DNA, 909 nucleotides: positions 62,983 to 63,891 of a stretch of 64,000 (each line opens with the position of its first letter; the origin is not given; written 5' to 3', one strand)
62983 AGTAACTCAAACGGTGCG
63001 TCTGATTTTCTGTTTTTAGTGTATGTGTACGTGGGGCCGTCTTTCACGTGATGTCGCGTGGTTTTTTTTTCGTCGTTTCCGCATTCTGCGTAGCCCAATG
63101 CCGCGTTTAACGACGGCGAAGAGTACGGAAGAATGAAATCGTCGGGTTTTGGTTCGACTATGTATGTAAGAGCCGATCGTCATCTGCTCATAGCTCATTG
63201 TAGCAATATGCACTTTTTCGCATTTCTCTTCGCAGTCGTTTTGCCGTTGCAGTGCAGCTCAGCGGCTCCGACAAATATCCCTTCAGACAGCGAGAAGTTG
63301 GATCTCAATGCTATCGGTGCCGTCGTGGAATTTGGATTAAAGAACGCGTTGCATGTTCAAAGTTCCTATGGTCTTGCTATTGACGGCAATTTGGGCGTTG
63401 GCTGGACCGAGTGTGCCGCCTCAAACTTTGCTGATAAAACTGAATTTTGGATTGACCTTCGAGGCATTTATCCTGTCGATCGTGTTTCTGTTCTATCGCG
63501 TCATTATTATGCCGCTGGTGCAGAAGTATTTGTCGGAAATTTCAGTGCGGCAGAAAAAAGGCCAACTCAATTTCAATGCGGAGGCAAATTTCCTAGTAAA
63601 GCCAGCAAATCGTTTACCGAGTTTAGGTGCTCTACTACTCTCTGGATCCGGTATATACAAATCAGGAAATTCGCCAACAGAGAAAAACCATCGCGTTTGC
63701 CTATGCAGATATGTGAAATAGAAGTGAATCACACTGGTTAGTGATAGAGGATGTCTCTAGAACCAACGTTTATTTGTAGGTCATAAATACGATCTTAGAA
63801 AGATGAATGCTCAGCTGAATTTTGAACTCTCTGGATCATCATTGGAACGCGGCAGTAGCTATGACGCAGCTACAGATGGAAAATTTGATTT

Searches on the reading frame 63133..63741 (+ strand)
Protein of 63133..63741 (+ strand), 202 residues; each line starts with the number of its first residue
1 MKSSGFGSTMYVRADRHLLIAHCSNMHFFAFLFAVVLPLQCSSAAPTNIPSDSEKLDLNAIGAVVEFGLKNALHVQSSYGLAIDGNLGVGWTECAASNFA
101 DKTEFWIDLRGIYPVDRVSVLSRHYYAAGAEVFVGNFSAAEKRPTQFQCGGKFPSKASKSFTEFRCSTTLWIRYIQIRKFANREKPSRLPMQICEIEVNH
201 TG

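Call 76: search_protein_families(library=pfam, proteins=[window:63133-63741:+], max_evalue=0.01)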
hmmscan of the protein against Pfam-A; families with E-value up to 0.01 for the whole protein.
window:63133-63741:+ (202 aa): 1 family
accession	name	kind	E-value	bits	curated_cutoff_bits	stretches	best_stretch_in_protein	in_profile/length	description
PF22633.2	F5_F8_type_C_2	-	0.0027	18.7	27.8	1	82-144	2-60/91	NedA-like, galactose-binding domain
